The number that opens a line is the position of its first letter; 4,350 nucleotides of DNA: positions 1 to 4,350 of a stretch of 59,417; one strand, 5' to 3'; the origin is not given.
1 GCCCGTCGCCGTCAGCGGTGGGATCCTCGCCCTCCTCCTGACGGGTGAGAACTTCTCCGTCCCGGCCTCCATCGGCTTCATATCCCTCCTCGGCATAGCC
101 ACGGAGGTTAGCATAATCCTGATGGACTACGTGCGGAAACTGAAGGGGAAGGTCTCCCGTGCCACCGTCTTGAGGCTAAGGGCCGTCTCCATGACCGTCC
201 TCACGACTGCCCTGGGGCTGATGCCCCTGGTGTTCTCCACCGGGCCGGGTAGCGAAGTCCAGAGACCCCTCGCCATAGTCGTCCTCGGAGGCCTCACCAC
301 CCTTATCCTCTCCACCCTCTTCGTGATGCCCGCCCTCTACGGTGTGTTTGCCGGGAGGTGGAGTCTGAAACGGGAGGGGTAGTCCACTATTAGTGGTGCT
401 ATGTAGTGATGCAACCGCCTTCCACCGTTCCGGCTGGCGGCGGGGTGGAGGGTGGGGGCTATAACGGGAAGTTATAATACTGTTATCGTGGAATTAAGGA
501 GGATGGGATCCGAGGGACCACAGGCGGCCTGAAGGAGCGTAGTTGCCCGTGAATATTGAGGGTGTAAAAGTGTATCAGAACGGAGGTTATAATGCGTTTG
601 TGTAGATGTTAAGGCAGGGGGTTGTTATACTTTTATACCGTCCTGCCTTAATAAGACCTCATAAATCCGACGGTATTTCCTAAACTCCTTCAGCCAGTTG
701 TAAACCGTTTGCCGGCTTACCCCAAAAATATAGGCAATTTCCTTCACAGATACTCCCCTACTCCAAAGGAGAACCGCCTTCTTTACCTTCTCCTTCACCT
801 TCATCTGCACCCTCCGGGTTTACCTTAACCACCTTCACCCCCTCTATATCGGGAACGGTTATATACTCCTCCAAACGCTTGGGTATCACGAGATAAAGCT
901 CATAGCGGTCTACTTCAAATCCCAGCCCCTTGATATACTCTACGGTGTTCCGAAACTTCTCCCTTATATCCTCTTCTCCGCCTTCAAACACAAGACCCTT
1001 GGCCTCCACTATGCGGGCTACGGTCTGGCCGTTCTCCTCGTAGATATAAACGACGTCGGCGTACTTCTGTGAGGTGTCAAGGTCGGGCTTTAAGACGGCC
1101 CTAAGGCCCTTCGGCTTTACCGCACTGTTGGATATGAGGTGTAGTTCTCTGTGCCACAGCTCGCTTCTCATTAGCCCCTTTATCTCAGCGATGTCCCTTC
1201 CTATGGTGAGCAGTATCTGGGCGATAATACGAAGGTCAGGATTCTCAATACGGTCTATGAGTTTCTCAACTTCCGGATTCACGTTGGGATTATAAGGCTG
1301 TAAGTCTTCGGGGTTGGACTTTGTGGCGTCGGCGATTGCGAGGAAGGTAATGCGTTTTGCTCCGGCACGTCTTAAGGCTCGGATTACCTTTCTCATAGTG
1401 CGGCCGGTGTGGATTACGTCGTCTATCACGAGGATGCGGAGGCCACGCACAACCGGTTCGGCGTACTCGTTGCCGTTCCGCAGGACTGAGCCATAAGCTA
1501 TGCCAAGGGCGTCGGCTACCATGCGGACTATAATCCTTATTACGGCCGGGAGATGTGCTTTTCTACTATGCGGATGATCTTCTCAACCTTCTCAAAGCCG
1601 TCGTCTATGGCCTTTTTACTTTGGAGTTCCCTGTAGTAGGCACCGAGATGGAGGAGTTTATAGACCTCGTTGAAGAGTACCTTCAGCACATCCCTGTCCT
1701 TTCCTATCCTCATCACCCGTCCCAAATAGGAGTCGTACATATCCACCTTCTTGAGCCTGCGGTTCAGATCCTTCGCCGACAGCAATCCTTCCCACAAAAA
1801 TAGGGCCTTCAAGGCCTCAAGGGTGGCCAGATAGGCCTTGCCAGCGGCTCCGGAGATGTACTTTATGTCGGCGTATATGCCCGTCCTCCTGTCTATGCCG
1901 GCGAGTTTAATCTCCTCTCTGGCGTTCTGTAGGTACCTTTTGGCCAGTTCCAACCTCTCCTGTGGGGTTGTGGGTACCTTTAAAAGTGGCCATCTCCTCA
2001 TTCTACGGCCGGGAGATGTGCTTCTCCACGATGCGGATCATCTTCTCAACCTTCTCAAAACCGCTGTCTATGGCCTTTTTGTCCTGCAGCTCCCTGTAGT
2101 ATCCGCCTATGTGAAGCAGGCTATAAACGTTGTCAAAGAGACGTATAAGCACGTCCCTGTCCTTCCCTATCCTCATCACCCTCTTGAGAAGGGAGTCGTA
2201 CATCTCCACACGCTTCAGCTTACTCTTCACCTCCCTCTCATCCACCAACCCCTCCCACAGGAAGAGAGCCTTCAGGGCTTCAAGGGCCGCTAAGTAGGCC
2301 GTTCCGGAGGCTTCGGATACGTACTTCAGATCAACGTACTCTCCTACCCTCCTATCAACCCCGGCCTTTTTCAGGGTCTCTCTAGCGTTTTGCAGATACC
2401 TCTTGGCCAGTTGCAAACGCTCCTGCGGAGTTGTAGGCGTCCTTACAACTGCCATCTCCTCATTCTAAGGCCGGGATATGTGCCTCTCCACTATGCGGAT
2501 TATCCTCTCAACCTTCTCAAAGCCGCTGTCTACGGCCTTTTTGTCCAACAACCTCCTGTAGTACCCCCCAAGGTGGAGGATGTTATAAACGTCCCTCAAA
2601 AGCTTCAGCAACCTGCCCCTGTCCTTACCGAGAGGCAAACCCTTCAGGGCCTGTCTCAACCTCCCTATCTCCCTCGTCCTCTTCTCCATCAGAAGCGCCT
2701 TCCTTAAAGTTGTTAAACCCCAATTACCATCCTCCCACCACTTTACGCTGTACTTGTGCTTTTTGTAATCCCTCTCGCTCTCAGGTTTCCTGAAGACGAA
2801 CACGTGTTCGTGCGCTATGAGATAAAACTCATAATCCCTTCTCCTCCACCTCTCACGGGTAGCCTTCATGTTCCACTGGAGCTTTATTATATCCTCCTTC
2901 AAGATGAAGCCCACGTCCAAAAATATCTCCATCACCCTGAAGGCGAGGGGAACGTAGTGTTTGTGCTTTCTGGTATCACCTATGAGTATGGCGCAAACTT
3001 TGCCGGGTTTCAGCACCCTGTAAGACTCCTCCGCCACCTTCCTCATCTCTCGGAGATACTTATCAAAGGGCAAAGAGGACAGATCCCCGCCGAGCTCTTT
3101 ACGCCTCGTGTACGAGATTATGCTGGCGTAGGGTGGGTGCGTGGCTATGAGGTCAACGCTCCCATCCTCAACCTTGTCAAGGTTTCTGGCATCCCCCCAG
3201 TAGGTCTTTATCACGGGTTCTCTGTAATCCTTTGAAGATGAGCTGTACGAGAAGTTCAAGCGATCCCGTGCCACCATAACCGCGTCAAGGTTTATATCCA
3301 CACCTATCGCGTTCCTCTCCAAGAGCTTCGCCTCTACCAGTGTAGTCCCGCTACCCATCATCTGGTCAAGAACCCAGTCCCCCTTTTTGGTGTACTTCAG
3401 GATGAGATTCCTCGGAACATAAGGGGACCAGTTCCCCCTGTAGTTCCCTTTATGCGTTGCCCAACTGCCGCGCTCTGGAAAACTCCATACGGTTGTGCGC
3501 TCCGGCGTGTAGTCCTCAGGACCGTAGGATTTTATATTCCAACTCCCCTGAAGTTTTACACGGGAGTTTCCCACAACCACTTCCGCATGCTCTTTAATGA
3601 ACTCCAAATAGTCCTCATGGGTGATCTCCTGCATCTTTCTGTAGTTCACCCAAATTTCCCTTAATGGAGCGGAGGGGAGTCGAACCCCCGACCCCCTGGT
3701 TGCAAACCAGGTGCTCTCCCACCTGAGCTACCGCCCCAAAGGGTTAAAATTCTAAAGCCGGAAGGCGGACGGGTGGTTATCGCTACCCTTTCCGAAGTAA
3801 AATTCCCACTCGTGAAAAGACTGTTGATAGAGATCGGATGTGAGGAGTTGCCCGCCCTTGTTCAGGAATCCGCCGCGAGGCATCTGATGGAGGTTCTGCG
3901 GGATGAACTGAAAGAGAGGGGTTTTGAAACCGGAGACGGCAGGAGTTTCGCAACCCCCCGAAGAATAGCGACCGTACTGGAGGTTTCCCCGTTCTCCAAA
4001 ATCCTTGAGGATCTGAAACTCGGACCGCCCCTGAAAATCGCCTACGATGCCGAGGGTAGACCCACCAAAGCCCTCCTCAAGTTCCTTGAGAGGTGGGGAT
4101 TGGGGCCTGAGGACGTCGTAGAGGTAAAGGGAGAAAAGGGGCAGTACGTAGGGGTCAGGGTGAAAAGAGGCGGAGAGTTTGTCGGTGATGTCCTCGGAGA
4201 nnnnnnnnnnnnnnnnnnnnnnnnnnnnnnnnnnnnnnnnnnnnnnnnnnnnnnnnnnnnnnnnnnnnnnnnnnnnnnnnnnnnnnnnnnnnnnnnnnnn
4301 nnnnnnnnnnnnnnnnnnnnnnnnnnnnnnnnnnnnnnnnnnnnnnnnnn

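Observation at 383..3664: tRNA-Ala-flanked accessory island: orphan permuted MTase, triplicated helical module, PRTase/nuclease-like protein and HTH (candidate uncharacterised R-M-like or defence locus)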

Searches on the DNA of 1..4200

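Call 64: search_rna_families(source=window, start=1, end=4200, threshold=evalue, max_evalue=1)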
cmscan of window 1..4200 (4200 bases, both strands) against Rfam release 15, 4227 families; matches with E-value up to 1: 1.
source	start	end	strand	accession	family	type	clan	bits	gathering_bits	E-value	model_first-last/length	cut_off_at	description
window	3665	3737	-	RF00005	tRNA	Gene; tRNA;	CL00001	65.7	29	3.2e-13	1-71/71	no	tRNA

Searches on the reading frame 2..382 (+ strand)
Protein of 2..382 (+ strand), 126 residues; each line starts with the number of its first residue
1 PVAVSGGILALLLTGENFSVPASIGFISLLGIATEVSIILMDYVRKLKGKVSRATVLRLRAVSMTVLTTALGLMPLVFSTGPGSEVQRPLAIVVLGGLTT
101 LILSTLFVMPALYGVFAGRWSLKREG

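Call 74: search_protein_families(library=pfam, proteins=[window:2-382:+], max_evalue=0.01)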
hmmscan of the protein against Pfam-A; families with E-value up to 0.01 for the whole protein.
window:2-382:+ (126 aa): 1 family
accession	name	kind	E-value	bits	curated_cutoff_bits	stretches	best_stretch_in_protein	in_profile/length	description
PF00873.25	ACR_tran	-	2.3e-30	105.6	28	1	1-116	897-1020/1021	AcrB/AcrD/AcrF family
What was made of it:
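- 1..382 (+): 3' end of an RND (AcrB-type) transporter gene; left edge of the block. ACR_tran positions 897-1020 of 1021, E=2e-30 (call 74).
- Checked: The left neighbour is the C-terminus of an AcrB-type pump (ACR_tran positions 897-1020 of 1021, E=2e-30; call 74).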

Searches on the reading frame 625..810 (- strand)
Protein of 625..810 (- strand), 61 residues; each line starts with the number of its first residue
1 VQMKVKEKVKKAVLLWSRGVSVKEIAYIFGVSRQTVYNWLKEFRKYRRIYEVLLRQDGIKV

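Call 4: search_protein_families(library=pfam, proteins=[window:625-810:-], max_evalue=1)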
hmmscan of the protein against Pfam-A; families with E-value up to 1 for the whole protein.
window:625-810:- (61 aa): 50 families (the best 25 are shown)
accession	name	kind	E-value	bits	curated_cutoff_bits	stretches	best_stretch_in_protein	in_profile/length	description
PF13384.12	HTH_23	-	6.3e-11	42.2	24.6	1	7-45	6-43/50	Homeodomain-like domain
PF13518.12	HTH_28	-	7.8e-11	42.3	25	1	11-47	4-40/52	Helix-turn-helix domain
PF13551.12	HTH_29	-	1.7e-09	38.1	28.1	1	10-45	2-38/64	Winged helix-turn helix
PF02796.21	HTH_7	-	5.8e-07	30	23.8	1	7-37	8-39/45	Helix-turn-helix domain of resolvase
PF06056.18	Terminase_5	-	5.2e-06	26.7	20.3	1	10-42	4-36/58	Putative ATPase subunit of terminase (gpP-like)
PF08279.18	HTH_11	-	3.4e-05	24.1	25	1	16-46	11-42/55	HTH domain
PF12728.13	HTH_17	-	5e-05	23.9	27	1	21-42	3-24/51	Helix-turn-helix domain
PF08281.18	Sigma70_r4_2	-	0.00013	22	25.7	1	12-41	17-48/54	Sigma-70, region 4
PF13613.12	HTH_Tnp_4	-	0.00013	21.9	27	1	19-43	19-43/53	Helix-turn-helix of DDE superfamily endonuclease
PF13309.12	HTH_22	-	0.00032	21.1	29.6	1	21-41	43-63/63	HTH domain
PF01710.22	HTH_Tnp_IS630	-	0.00046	20.7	21.3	1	11-42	10-41/119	Transposase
PF13936.12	HTH_38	-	0.00051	20.2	27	1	15-41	16-42/44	Helix-turn-helix domain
PF01527.26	HTH_Tnp_1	-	0.00077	20.1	24.1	1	13-45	16-49/75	Transposase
PF04967.18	HTH_10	-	0.00078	19.6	23.1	1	16-42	20-46/53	HTH DNA binding domain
PF14493.12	HTH_40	-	0.0013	19.5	27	1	11-45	4-38/89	Helix-turn-helix domain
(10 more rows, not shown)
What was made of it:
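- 625..810 (-): Small HTH protein (61 aa) that overlaps the previous gene by 53 nt. It is the conserved partner of the PRTase/nuclease gene. HTH_23 E=6e-11, HTH_28 E=8e-11 (call 4).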

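Call 5: search_protein_families(library=padloc, proteins=[window:625-810:-], max_evalue=1)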
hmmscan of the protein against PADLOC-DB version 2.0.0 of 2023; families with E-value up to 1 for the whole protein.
window:625-810:- (61 aa): 10 families
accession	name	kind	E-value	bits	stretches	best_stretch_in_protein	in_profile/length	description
PDLC04133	mad1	-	1.2e-06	26.7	1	19-42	5-28/60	mads_1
PDLC01434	CasR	-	1.1e-05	23.4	1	13-60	136-181/191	"CAS-I,CAS-II,CAS-III,CAS-IV,CAS-V,CAS-VI; associated_signaling"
PDLC01268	CasR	-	0.00013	20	1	14-54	132-169/179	"CAS-I,CAS-II,CAS-III,CAS-IV,CAS-V,CAS-VI; associated_signaling"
PDLC01849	CARF3--CARF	-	0.0008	17.2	1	17-49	149-181/197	-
PDLC01850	CARF3--CARF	-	0.0017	16.3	1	14-45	154-185/209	-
PDLC01720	Csa3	-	0.011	14.3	1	15-57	38-72/118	Csa3_1_CAS-I-II-III-IV-V-VI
PDLC01848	CARF3--CARF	-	0.011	13.4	1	15-50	145-180/197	-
PDLC03947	RmrA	-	0.017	12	1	5-38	12-43/383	-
PDLC01457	WYL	-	0.027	12.1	1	13-43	12-42/229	"CAS-I,CAS-II,CAS-III,CAS-IV,CAS-V,CAS-VI; associated_signaling"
PDLC01865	CARF3--CARF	-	0.036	11.7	1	4-46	149-188/215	-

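Call 6: search_protein_families(library=ncbifam, proteins=[window:625-810:-], max_evalue=1)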
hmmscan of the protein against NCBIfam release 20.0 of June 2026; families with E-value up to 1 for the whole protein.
window:625-810:- (61 aa): 35 families (the best 25 are shown)
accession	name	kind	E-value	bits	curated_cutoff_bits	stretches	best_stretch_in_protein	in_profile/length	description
NF033545.0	transpos_IS630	equivalog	2.2e-07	30.6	100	1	11-47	4-40/299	IS630 family transposase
NF033558.1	transpos_IS1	equivalog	3.7e-06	27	100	1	6-51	42-87/199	IS1 family transposase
NF045758.2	YlxM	equivalog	2e-05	24.6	80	1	18-52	31-65/72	YlxM family DNA-binding protein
TIGR01884.1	cas_HTH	subfamily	2.6e-05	23.7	60.2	1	10-59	144-196/202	CRISPR-associated CARF protein Csa3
NF033577.2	transpos_IS481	equivalog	5.2e-05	22.9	224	1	15-45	8-39/284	IS481 family transposase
NF001066.0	PRK00118.1-1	equivalog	0.0003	21.1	147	1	14-54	30-70/110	putative DNA-binding protein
NF033516.0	transpos_IS3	equivalog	0.00048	19.5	160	1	11-45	5-40/369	IS3 family transposase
NF047595.1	IS66_ISRel24_TnpA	equivalog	0.00091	19.8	74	1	17-44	19-46/113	IS66-like element accessory protein TnpA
NF047737.1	antiphage_MADS1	equivalog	0.0017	18.6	80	1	20-41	4-25/49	methylation-associated defense system helix-turn-helix domain-containing protein MAD1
NF033546.1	transpos_IS21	equivalog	0.0018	17.9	160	1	14-43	3-32/294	IS21 family transposase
TIGR02937.1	sigma70-ECF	superfamily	0.0022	17.6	42.9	1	13-45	127-159/165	sigma-70 family RNA polymerase sigma factor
TIGR01764.1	excise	domain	0.0027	18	28.8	1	21-42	3-24/49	excisionase family DNA-binding protein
NF001068.0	PRK00118.1-4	equivalog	0.0029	18.2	125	1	14-52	30-68/113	putative DNA-binding protein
NF002620.0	PRK02277.1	subfamily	0.0031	17.2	115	1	4-41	3-39/201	orotate phosphoribosyltransferase-like protein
NF009949.0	PRK13413.1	equivalog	0.0035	17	272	1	2-46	155-199/203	master DNA invertase Mpi family serine-type recombinase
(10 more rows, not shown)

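Call 73: search_protein_families(library=phrogs, proteins=[window:625-810:-], max_evalue=0.01)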
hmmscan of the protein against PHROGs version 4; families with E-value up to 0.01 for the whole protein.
window:625-810:- (61 aa): 49 families (the best 25 are shown)
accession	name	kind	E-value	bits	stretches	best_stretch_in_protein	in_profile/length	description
phrog_664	-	DNA, RNA and nucleotide metabolism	3.2e-07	31.4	1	2-42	84-123/210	DNA binding protein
phrog_3218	-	head and packaging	7.5e-07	30.1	1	6-42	20-56/152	terminase small subunit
phrog_35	-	transcription regulation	1e-06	30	1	1-50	70-116/181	transcriptional repressor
phrog_2538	-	head and packaging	1.7e-06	29.2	1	3-42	1-41/129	terminase small subunit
phrog_534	-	DNA, RNA and nucleotide metabolism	2.3e-06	28.5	1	23-46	29-52/87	DNA binding protein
phrog_4494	-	unknown function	5.1e-06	28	1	3-45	1-44/109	-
phrog_4151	-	DNA, RNA and nucleotide metabolism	7.3e-06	26.9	1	1-42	2-43/154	DNA binding protein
phrog_7344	-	head and packaging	2.1e-05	25.8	1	4-52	12-63/161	terminase small subunit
phrog_23081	-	unknown function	3.2e-05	24.8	1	7-41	5-36/154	-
phrog_309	-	head and packaging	4.1e-05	24.7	1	7-50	144-184/319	terminase small subunit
phrog_151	-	integration and excision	8.3e-05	22.3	1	3-47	126-172/582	transposase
phrog_7545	-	DNA, RNA and nucleotide metabolism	0.00012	23.3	1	13-48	12-47/160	HNH endonuclease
phrog_5751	-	head and packaging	0.00012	22.1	1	2-40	65-104/548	terminase large subunit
phrog_8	-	transcription regulation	0.00016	22.3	1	14-45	83-114/346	transcriptional regulator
phrog_125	-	DNA, RNA and nucleotide metabolism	0.00016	22.3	1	7-44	167-204/254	DNA invertase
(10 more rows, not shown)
